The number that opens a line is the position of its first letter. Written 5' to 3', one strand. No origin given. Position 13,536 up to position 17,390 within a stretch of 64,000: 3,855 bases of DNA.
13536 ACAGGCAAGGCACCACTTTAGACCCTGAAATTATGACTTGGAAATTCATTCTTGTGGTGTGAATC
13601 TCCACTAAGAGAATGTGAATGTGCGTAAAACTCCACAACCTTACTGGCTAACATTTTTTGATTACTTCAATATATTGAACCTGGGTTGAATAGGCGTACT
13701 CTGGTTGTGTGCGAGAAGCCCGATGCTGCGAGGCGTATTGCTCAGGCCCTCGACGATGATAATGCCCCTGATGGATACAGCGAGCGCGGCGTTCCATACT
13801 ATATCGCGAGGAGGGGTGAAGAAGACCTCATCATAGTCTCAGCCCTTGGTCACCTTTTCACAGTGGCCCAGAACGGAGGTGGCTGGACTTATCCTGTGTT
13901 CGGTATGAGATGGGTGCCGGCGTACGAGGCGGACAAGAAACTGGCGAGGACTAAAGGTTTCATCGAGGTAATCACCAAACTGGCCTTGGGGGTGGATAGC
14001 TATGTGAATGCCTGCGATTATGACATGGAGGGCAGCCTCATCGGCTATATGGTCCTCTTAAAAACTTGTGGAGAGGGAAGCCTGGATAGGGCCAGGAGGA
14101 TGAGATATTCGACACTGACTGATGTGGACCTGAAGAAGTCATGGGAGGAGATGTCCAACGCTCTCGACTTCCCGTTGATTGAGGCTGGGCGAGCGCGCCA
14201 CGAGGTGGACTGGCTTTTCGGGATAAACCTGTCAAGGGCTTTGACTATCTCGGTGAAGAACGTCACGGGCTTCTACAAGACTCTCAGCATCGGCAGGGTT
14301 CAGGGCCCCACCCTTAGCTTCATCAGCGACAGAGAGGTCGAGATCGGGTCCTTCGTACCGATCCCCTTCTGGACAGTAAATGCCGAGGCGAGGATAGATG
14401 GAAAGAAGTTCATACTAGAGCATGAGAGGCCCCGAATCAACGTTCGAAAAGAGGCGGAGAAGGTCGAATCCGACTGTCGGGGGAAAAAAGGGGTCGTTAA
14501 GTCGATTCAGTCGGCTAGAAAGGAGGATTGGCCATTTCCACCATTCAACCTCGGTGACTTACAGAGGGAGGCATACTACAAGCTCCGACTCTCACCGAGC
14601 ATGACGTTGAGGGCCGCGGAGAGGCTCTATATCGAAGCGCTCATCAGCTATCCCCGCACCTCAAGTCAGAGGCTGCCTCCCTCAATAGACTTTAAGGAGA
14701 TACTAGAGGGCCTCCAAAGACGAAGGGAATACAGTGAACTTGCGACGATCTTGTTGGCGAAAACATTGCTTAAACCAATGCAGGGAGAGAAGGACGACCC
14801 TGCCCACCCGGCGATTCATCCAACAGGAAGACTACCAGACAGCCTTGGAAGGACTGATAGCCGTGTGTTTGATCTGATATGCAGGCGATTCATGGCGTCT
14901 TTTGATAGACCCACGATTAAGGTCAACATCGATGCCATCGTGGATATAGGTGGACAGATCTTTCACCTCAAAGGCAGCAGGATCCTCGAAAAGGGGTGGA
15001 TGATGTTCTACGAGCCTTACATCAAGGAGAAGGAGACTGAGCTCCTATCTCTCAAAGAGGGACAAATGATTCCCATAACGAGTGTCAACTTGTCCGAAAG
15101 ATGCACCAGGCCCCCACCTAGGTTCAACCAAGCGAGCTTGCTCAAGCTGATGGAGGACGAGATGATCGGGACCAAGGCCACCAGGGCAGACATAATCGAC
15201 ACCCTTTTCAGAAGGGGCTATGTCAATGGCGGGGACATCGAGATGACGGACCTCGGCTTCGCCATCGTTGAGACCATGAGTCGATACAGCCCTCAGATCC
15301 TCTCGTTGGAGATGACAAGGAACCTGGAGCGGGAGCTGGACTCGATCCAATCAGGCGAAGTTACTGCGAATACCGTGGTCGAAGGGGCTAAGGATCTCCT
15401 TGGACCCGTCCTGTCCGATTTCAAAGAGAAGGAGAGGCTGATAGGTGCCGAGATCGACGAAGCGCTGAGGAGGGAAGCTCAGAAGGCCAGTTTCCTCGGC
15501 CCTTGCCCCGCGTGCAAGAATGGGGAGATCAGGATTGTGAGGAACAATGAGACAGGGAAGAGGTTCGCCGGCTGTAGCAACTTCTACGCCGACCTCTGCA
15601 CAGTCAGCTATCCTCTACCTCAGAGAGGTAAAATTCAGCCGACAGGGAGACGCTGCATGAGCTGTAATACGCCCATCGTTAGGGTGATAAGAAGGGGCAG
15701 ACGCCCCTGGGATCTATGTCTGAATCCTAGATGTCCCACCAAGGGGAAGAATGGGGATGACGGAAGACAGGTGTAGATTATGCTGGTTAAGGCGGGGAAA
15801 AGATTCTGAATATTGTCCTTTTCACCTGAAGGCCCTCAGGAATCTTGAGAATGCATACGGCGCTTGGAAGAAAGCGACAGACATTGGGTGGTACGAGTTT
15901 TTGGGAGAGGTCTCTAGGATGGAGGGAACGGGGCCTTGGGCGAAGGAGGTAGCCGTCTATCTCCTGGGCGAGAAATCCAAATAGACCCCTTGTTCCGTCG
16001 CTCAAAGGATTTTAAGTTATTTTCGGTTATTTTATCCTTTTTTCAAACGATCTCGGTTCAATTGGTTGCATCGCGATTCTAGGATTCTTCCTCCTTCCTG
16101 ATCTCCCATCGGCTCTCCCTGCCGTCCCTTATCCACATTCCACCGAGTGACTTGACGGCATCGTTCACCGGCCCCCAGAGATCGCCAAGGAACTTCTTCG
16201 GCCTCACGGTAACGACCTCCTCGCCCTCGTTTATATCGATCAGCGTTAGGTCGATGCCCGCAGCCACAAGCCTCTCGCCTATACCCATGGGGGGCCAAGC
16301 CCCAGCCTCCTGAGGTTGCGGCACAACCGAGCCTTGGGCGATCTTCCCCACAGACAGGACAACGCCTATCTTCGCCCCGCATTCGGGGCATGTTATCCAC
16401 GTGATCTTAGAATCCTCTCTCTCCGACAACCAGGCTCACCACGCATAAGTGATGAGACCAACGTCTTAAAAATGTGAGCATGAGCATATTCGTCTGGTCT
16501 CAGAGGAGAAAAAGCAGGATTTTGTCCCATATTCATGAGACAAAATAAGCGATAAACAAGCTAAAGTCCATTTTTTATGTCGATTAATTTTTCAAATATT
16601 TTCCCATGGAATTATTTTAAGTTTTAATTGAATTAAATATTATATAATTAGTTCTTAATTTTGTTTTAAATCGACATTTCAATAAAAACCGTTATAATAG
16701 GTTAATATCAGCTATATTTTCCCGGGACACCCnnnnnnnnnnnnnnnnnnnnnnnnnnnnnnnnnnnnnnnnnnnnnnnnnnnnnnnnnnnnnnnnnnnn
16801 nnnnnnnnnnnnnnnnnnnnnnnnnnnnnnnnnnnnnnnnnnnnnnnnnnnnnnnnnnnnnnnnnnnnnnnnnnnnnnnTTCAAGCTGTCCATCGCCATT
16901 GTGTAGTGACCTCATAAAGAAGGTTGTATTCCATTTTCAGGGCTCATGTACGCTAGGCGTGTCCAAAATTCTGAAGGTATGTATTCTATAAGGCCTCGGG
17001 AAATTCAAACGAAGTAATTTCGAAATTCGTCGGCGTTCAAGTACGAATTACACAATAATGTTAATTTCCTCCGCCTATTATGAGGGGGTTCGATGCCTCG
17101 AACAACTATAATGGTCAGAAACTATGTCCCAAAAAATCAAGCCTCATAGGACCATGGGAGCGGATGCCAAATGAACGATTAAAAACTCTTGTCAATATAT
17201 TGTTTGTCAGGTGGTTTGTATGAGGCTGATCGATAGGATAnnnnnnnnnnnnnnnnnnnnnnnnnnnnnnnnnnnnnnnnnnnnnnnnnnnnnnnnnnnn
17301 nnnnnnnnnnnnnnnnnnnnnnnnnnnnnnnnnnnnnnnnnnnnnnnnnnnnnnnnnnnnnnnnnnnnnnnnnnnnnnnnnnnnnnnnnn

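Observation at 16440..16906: Unannotated 57-aa C2H2 zinc-finger ORF behind an AT-rich spacer with a spaced inverted repeat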

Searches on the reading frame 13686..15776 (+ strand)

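Call 65: search_protein_families(library=ncbifam, proteins=[window:13686-15776:+], max_evalue=0.001)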
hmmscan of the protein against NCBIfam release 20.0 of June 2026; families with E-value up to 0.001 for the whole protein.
window:13686-15776:+ (696 aa): 12 families
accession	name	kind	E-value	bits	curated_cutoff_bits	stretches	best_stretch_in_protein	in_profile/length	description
TIGR01057.1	topA_arch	equivalog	1.1e-201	671.3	458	1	8-633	1-615/618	DNA topoisomerase I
NF004438.0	PRK05776.1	equivalog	1.1e-199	665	793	1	2-660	7-660/677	DNA topoisomerase I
NF005555.0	PRK07220.1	equivalog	6.8e-141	471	635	1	6-683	3-663/740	DNA topoisomerase I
NF011532.0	PRK14973.1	equivalog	1.6e-108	363.8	930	1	6-678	3-659/936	DNA topoisomerase I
NF005829.0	PRK07726.1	subfamily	1.5e-95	321.3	597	1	5-629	2-650/669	DNA topoisomerase 3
TIGR01056.1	topB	subfamily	1.9e-77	261.4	515.75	1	4-594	2-615/706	DNA topoisomerase III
NF006032.0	PRK08173.1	equivalog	3e-67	227.1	1058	1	4-583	3-612/863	DNA topoisomerase III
TIGR01051.1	topA_bact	equivalog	4.2e-63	214.3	456.4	1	47-633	20-622/632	type I DNA topoisomerase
NF006451.0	PRK08780.1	equivalog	1.1e-48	166.3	1265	1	87-609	58-596/824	DNA topoisomerase I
NF011313.0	PRK14724.1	equivalog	5e-43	147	1088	1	4-570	3-619/988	DNA topoisomerase III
TIGR01054.1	rgy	equivalog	4.8e-42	143.6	471.7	1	85-566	701-1163/1172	reverse gyrase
NF004966.0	PRK06319.1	equivalog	4.1e-36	124.4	868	1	47-633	24-619/862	DNA topoisomerase I/SWI domain fusion protein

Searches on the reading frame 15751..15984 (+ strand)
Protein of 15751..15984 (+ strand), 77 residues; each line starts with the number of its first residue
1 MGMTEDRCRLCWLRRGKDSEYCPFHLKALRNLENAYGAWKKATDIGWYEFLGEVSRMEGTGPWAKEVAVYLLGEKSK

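Call 5: search_protein_families(library=pfam, proteins=[window:15751-15981:+], max_evalue=1)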
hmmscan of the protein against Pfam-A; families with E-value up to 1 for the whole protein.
seq(77 aa): 1 family
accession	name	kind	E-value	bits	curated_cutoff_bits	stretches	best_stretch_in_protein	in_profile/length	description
PF11722.13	zf-TRM13_CCCH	-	0.035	14.1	20.9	1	9-26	12-29/29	CCCH zinc finger in TRM13 protein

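Call 65: search_protein_families(library=ncbifam, proteins=[window:15751-15984:+], max_evalue=0.001)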
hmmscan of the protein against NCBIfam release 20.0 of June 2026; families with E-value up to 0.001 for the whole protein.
window:15751-15984:+ (77 aa): 1 family
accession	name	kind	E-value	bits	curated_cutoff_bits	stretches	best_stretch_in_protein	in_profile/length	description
NF004438.0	PRK05776.1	equivalog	1.2e-08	33.6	793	1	5-75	603-672/677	DNA topoisomerase I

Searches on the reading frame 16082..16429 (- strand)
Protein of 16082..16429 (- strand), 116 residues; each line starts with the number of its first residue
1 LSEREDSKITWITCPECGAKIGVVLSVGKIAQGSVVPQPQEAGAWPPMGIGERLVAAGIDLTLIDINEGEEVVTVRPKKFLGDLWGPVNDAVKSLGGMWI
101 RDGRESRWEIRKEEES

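Call 5: search_protein_families(library=pfam, proteins=[window:16082-16429:-], max_evalue=1)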
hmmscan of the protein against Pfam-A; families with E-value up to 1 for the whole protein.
seq(116 aa): 6 families
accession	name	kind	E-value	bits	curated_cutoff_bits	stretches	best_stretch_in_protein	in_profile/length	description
PF21344.3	Zn_ribbon_LysW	-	0.06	13.4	27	1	13-23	2-12/46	Alpha-aminoadipate carrier protein LysW-like, globular domain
PF13248.11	Zn_ribbon_3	-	0.062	13.2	27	1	11-21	16-26/26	zinc-ribbon domain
PF23137.1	HVO_0758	-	0.12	12.6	27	0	52-76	19-43/55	HVO_0758 mu-protein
PF20173.3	ZnF_RZ-type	-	0.14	12.3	27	1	13-22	33-42/54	RZ type zinc finger domain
PF14205.11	Cys_rich_KTR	-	0.15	12.3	25.5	1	10-20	2-12/54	Cysteine-rich KTR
PF17848.7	Zn_ribbon_ACC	-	0.34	11.6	24.5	1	11-19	1-9/26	Acetyl-CoA carboxylase zinc finger domain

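Call 17: find_homologous_proteins(query=window:16082-16429:-, max_evalue=0.001)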
Query seq(116 aa) (116 aa): 181 proteins with E <= 0.001 among 189 candidates; the best 120 are listed.
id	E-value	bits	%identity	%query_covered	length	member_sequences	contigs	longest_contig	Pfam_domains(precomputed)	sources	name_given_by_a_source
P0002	6.8e-71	254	100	100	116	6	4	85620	-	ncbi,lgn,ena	-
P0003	1.3e-55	205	75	98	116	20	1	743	-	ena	-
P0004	6.7e-54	199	75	98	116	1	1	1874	-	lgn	-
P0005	7.4e-54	199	72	98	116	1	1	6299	-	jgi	jgi:hypothetical protein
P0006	1.1e-53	199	74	98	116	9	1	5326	-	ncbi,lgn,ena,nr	ncbi:MAG: hypothetical protein OEZ44_05790 [Candidatus Bathyarchaeota archaeon]|nr:hypothetical prot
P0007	1.1e-53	199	75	98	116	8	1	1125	-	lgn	-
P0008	1.2e-53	198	75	98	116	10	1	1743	-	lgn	-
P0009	2.7e-53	197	75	98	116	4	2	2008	-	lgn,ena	-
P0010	4.0e-53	197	75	98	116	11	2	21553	-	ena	-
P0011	5.4e-53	196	73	99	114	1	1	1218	-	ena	-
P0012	8.5e-53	196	75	97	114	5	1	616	-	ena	-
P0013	5.2e-51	190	71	98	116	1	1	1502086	-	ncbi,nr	ncbi:MAG: hypothetical protein JSV18_07510 [Candidatus Bathyarchaeota archaeon]|nr:MAG: hypothetical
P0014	2.6e-50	188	68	100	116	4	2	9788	-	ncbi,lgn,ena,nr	ncbi:MAG TPA: hypothetical protein VM050_01750 [Patescibacteria group bacterium]|nr:hypothetical pro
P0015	3.1e-49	184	69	98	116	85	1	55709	-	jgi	-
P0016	6.8e-49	183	66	100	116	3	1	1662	-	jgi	-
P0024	1.3e-46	176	63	98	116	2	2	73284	-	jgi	-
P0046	2.8e-44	168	61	98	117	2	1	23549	-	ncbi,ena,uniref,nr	ncbi:hypothetical protein AC482_04300 [miscellaneous Crenarchaeota group-15 archaeon DG-45]|uniref:U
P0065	1.6e-41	159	62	98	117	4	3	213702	-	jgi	-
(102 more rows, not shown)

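Call 19: find_encoding_contigs(protein=P0013, flank=5000, max_places=2)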
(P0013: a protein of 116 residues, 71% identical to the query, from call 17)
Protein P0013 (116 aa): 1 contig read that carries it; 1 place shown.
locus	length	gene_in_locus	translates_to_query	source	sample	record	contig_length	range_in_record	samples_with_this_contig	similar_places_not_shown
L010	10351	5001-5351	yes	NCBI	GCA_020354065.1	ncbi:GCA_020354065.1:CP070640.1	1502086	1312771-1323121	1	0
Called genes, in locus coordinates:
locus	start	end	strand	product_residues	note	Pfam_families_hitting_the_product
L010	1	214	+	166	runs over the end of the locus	-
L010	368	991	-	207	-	-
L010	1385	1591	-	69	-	PF03551:PadR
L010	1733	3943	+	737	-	PF01326:PPDK_N, PF27448:Rph_4th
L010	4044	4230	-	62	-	-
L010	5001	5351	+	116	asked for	-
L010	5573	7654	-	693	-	PF01751:Toprim, PF01131:Topoisom_bac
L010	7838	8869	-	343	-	PF01113:DapB_N (weak), PF19328:DAP_DH_C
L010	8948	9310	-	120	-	-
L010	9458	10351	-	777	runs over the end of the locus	PF00890:FAD_binding_2 (weak), PF07992:Pyr_redox_2, PF12831:FAD_oxidored, PF13450:NAD_binding_8, PF12838:Fer4_7, PF13187:Fer4_9, PF00037:Fer4, PF02662:FlpD, +14 more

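Call 20: find_encoding_contigs(protein=P0010, flank=5000, max_places=2)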
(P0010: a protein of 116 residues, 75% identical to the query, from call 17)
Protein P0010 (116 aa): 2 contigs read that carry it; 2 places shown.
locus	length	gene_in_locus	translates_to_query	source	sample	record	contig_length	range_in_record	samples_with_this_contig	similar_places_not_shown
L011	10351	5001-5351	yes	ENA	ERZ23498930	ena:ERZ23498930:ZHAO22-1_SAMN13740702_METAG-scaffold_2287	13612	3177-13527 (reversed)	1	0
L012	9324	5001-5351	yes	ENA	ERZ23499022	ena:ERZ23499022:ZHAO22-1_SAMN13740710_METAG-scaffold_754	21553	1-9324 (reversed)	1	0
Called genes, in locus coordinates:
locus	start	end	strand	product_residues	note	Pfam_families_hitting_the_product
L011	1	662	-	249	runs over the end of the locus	?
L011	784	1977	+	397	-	PF00155:Aminotran_1_2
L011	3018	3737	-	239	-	PF21003:NucS_N, PF01939:NucS_C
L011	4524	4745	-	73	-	-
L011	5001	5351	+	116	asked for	-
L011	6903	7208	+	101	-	-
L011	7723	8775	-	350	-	PF01113:DapB_N, PF19328:DAP_DH_C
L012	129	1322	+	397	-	PF00155:Aminotran_1_2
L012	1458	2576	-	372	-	PF00155:Aminotran_1_2, PF01053:Cys_Met_Meta_PP (weak), PF00266:Aminotran_5 (faint)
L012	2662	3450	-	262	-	PF21003:NucS_N, PF01939:NucS_C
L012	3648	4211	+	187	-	-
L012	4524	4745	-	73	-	-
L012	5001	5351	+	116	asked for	-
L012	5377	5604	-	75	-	-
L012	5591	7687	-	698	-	PF01751:Toprim, PF01131:Topoisom_bac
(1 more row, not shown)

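Call 21: find_encoding_contigs(protein=P0015, flank=5000, max_places=2)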
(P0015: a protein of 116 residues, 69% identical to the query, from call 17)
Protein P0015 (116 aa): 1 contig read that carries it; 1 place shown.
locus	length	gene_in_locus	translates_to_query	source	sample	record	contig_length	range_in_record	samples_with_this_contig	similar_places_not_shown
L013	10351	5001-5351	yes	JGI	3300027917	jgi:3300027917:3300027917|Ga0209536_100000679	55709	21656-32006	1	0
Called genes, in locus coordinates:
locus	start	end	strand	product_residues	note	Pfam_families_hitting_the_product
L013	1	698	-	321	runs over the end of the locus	PF01073:3Beta_HSD, PF01370:Epimerase, PF04321:RmlD_sub_bind, PF16363:GDP_Man_Dehyd, PF02719:Polysacc_synt_2, PF07993:NAD_binding_4 (weak)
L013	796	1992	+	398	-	PF00155:Aminotran_1_2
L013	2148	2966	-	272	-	PF21003:NucS_N, PF01939:NucS_C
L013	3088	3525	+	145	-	-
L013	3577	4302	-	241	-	PF23023:Anti-Pycsar_Apyc1 (weak), PF00753:Lactamase_B, PF12706:Lactamase_B_2 (weak)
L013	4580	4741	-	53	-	-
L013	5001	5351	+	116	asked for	-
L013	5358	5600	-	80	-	PF14451:Ub-Mut7C, PF02597:ThiS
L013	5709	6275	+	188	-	PF12837:Fer4_6 (faint), PF12838:Fer4_7 (faint), PF13237:Fer4_10 (weak), PF13247:Fer4_11, PF13187:Fer4_9 (weak), PF00037:Fer4 (weak), PF12797:Fer4_2 (weak)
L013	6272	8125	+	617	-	PF02730:AFOR_N, PF01314:AFOR_C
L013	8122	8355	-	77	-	-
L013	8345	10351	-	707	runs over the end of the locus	PF01751:Toprim, PF01131:Topoisom_bac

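Call 27: find_encoding_contigs(protein=P0024, flank=5000, max_places=2)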
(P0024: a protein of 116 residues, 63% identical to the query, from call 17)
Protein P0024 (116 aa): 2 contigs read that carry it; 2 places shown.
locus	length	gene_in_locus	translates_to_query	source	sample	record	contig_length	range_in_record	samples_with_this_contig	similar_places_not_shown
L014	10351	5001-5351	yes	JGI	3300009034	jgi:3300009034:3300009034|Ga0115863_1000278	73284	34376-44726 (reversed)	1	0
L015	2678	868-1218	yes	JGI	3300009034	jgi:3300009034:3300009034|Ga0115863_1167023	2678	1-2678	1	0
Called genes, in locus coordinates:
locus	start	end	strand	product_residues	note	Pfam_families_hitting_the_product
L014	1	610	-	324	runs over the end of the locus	PF01073:3Beta_HSD, PF01370:Epimerase, PF02719:Polysacc_synt_2, PF04321:RmlD_sub_bind, PF16363:GDP_Man_Dehyd, PF07993:NAD_binding_4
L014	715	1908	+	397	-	PF00155:Aminotran_1_2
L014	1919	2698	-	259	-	PF21003:NucS_N, PF01939:NucS_C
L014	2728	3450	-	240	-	PF23023:Anti-Pycsar_Apyc1 (weak), PF00753:Lactamase_B, PF12706:Lactamase_B_2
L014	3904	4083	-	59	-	-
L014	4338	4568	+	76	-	-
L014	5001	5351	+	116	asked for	-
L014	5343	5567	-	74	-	-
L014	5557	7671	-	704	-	PF01751:Toprim, PF01131:Topoisom_bac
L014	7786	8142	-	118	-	PF07883:Cupin_2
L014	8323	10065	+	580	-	PF01019:G_glu_transpept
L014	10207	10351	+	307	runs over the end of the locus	PF00535:Glycos_transf_2, PF13641:Glyco_tranf_2_3 (weak)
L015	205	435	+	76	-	-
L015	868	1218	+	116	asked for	-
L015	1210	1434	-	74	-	-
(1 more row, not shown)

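Call 28: find_encoding_contigs(protein=P0046, flank=5000, max_places=2)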
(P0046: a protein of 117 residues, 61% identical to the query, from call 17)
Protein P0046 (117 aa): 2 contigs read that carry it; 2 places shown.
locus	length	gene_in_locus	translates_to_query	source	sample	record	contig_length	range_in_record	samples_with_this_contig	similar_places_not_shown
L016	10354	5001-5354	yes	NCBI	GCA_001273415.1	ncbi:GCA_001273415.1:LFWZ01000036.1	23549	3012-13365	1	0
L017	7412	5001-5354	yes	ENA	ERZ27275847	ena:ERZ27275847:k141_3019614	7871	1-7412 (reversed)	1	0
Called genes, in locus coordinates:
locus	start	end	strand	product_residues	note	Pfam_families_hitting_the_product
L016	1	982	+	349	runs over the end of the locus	-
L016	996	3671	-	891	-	PF00091:Tubulin (faint), PF13809:Tubulin_2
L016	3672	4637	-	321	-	-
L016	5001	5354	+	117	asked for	-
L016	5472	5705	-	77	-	-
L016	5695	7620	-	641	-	PF01131:Topoisom_bac, PF01396:Zn_ribbon_Top1 (faint)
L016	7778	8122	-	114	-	-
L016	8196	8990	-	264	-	PF01791:DeoC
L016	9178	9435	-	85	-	PF01037:AsnC_trans_reg (weak)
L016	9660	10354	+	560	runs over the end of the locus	PF00501:AMP-binding, PF13193:AMP-binding_C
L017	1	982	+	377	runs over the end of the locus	-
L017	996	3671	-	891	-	PF00091:Tubulin (faint), PF13809:Tubulin_2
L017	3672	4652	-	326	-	-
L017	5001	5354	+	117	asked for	-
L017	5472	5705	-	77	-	-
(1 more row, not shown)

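Call 29: find_encoding_contigs(protein=P0065, flank=5000, max_places=2)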
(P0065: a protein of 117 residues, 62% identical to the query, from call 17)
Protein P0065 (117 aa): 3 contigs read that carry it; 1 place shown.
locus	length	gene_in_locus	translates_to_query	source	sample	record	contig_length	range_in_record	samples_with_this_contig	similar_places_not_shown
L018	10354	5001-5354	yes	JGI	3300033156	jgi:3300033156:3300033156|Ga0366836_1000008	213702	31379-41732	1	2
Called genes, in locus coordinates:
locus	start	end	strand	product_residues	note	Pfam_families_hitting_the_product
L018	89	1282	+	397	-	PF00155:Aminotran_1_2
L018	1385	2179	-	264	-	PF21003:NucS_N, PF01939:NucS_C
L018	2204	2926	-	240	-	PF23023:Anti-Pycsar_Apyc1 (weak), PF00753:Lactamase_B, PF19583:ODP (weak), PF12706:Lactamase_B_2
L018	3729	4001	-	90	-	PF02796:HTH_7 (weak), PF13936:HTH_38 (weak)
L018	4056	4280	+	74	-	-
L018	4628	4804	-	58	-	-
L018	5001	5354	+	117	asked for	-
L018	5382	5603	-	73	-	-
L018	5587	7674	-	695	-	PF01751:Toprim, PF01131:Topoisom_bac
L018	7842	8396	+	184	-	PF02778:tRNA_int_endo_N, PF12928:tRNA_int_end_N2 (weak), PF01974:tRNA_int_endo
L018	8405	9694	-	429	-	PF13393:tRNA-synt_His, PF00587:tRNA-synt_2b, PF03129:HGTP_anticodon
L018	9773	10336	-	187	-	PF09819:ABC_cobalt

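Call 65: search_protein_families(library=ncbifam, proteins=[P0002], max_evalue=0.001)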
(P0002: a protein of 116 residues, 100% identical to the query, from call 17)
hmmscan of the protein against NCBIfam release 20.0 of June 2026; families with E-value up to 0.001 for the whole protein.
P0002 (116 aa): 0 families

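Call 67: predict_structure(alignment_id=A3)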
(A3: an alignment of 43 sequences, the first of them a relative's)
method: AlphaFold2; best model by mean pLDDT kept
length: 116 residues; sequences in the alignment: 43
mean_pLDDT: 68.6   pTM: 0.49
mean pLDDT of the five models: 68.6, 68.2, 65.5, 64.9, 64.8
residues with pLDDT >= 90: 1; 70-90: 64; 50-70: 18; < 50: 33
segments of 3 or more residues with pLDDT < 50: 1-7, 28-46
pLDDT, mean of each block of 10 residues (from residue 1): 47 58 50 39 54 80 85 87 88 87 85 59
secondary structure, 60 per line:
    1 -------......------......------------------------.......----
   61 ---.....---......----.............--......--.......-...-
elements in order: E8-13 E20-25 H50-56 E64-68 E72-77 H82-94 E97-102 E105-111

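Call 79: search_protein_families(library=phrogs, proteins=[P0002], max_evalue=0.01)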
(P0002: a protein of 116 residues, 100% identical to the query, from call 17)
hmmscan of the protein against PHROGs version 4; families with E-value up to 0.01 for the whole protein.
P0002 (116 aa): 0 families

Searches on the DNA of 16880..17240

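Call 90: search_rna_families(source=window, start=16880, end=17240, threshold=evalue, max_evalue=10, show_alignments=3)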
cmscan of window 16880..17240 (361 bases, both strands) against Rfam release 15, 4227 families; matches with E-value up to 10: 0.
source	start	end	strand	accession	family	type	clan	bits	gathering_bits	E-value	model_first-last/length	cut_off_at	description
